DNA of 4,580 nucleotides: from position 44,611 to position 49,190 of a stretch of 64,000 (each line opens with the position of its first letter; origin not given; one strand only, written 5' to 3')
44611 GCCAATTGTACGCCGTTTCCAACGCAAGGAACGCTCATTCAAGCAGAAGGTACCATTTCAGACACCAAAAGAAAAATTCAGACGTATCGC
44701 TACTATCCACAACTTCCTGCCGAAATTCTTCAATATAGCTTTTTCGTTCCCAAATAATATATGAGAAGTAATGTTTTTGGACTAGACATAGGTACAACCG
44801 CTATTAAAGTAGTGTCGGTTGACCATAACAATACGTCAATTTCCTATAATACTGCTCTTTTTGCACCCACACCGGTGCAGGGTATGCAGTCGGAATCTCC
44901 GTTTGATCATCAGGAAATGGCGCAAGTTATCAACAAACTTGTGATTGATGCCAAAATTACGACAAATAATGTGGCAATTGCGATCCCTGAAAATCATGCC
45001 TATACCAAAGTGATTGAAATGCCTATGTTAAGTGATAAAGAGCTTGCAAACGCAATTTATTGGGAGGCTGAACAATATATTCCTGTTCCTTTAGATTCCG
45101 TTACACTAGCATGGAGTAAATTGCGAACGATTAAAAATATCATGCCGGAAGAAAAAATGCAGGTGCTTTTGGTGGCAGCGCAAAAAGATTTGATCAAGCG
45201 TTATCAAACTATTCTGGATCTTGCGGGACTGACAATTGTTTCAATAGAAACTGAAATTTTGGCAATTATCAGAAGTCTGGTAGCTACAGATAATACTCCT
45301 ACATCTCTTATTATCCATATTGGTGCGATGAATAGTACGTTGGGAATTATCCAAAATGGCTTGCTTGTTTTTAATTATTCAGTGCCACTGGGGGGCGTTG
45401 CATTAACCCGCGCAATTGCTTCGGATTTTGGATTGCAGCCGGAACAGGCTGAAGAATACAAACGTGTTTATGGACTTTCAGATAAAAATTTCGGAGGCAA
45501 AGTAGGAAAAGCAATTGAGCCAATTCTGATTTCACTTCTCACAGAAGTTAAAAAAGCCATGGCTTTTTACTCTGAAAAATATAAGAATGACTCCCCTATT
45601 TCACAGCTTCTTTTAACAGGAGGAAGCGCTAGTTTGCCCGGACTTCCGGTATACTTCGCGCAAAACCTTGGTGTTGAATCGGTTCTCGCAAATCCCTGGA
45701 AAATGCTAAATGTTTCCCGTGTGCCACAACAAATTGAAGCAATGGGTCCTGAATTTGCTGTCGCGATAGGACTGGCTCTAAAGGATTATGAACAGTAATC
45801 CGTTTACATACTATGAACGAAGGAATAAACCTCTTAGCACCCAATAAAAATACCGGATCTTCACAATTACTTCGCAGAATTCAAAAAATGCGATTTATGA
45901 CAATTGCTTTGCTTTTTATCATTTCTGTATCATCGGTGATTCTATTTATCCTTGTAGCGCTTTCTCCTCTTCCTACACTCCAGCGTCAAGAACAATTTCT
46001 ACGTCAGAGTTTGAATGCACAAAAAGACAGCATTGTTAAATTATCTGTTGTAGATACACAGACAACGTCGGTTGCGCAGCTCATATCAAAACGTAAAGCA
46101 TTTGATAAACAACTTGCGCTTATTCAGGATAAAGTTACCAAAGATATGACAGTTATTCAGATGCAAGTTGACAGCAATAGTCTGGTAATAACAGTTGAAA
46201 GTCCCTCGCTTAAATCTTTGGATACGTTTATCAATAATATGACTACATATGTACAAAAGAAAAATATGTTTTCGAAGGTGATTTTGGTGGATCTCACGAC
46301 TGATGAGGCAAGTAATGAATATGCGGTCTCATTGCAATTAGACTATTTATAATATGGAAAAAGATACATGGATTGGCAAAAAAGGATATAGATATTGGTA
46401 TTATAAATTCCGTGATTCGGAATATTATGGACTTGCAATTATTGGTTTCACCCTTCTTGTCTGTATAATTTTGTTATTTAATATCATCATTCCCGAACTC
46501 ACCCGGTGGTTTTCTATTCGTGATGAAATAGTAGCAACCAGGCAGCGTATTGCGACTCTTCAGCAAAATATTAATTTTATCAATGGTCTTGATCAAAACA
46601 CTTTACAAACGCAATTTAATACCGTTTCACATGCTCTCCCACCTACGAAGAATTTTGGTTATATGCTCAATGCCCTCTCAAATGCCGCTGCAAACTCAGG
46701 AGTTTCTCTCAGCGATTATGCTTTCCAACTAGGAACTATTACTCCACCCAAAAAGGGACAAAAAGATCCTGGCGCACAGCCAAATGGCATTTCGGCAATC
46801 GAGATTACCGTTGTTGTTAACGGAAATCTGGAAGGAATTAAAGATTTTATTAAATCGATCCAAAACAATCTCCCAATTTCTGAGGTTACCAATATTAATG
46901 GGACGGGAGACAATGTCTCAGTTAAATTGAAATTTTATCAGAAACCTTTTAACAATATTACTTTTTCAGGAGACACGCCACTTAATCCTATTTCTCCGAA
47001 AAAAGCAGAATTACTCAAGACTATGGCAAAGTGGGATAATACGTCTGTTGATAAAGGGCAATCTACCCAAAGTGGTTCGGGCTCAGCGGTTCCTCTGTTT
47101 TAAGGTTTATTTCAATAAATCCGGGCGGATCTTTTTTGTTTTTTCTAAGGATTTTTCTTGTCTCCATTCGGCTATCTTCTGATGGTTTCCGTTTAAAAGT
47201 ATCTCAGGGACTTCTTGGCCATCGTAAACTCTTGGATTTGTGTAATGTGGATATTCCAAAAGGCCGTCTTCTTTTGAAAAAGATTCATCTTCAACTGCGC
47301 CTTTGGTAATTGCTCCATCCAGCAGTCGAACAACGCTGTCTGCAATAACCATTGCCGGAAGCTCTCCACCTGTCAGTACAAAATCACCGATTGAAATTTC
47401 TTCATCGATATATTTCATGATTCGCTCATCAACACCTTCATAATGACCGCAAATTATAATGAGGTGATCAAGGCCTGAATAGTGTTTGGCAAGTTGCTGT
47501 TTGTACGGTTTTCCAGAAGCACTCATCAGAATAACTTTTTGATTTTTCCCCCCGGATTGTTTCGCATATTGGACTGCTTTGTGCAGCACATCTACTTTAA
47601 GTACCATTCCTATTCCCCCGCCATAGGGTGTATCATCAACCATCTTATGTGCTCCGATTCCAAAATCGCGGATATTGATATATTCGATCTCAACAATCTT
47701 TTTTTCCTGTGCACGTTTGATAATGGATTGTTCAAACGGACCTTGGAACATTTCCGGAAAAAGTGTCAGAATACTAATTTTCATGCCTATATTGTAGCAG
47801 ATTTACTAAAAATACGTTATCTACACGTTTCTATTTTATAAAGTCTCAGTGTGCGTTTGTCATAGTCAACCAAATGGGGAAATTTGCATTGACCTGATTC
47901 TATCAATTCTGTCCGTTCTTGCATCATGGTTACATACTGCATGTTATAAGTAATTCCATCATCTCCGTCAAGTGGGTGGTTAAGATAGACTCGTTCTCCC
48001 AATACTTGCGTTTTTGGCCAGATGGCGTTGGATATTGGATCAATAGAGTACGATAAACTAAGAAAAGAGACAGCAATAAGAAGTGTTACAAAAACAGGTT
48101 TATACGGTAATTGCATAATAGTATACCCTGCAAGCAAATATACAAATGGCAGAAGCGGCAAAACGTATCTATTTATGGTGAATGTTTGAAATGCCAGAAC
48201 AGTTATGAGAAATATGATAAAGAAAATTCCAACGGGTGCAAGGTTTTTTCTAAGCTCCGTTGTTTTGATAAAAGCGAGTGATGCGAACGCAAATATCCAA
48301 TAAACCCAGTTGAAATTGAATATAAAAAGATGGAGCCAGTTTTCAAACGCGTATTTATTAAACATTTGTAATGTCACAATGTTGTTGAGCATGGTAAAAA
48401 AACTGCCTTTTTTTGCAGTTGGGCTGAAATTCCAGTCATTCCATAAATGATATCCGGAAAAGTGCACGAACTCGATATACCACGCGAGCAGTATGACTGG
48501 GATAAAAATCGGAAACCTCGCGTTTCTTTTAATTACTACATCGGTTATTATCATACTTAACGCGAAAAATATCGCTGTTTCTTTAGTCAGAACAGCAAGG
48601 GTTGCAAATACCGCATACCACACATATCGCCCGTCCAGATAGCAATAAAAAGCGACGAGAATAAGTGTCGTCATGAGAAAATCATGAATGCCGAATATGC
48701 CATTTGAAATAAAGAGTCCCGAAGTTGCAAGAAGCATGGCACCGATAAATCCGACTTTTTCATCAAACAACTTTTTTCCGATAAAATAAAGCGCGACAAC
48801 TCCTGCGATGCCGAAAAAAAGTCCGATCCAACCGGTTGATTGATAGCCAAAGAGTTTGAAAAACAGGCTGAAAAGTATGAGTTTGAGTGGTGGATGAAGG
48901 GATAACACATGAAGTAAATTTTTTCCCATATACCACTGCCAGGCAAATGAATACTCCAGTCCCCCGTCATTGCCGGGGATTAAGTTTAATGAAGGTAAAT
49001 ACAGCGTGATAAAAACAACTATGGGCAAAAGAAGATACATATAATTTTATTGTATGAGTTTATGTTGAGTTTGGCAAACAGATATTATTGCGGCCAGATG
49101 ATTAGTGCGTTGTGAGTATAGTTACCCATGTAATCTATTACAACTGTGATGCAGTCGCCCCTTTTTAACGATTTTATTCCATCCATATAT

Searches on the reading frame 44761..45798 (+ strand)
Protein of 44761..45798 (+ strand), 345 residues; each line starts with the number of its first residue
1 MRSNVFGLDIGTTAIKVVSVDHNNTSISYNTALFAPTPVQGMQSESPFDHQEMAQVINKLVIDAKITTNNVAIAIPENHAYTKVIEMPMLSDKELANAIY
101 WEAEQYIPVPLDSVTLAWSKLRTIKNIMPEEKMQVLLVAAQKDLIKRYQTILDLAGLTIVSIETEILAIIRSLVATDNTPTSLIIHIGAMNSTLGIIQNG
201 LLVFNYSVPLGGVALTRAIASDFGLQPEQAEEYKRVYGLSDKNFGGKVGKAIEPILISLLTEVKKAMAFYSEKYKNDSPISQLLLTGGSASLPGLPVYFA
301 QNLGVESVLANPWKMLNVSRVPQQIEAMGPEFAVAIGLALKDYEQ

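Call 9: search_protein_families(library=pfam, proteins=[window:44761-45798:+], max_evalue=0.001)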
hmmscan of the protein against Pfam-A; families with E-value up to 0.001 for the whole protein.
window:44761-45798:+ (345 aa): 5 families
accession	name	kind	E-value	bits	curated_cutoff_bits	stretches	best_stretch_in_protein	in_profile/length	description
PF11104.14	PilM_2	-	4.4e-55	187.4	27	1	7-342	1-339/340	Type IV pilus assembly protein PilM;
PF14450.12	FtsA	-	1.1e-10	42.4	31.8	1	184-337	2-127/127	Cell division protein FtsA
PF25216.1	Volactin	-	1e-08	35.5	35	1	149-303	137-291/321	Volactin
PF06723.19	MreB_Mbl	-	4.2e-05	23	27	0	159-220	124-185/327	MreB/Mbl protein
PF00370.27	FGGY_N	-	0.00087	19.4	28.8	0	6-105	3-102/245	FGGY family of carbohydrate kinases, N-terminal domain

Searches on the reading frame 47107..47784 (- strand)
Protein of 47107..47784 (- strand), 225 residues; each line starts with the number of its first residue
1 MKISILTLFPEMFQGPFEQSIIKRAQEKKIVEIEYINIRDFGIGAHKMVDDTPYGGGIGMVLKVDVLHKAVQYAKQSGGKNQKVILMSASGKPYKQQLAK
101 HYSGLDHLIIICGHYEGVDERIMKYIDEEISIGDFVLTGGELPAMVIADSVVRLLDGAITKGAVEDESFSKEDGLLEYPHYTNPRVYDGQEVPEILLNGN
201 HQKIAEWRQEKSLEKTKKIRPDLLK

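Call 9: search_protein_families(library=pfam, proteins=[window:47107-47784:-], max_evalue=0.001)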
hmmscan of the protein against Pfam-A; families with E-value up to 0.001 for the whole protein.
window:47107-47784:- (225 aa): 1 family
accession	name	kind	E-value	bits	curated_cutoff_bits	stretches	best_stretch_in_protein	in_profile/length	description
PF01746.26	tRNA_m1G_MT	-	2.5e-58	197.4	27.3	1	23-221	2-195/195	tRNA (Guanine-1)-methyltransferase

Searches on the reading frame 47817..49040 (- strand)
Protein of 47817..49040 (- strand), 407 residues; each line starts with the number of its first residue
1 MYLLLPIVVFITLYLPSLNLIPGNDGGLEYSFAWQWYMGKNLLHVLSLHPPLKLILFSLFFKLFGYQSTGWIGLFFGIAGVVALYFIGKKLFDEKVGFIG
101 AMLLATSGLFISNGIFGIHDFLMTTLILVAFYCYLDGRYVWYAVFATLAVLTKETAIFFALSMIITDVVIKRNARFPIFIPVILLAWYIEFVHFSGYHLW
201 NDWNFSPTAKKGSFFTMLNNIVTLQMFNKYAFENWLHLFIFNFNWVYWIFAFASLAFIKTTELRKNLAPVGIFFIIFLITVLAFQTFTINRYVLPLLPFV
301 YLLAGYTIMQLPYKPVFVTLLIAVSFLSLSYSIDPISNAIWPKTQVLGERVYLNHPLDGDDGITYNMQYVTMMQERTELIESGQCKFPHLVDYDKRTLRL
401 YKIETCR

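Call 9: search_protein_families(library=pfam, proteins=[window:47817-49040:-], max_evalue=0.001)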
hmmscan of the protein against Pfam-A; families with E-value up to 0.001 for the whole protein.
window:47817-49040:- (407 aa): 1 family
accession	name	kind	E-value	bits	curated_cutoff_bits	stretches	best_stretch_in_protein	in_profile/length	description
PF13231.12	PMT_2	-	6.5e-09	36.6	26.1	1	49-195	2-155/160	Dolichyl-phosphate-mannose-protein mannosyltransferase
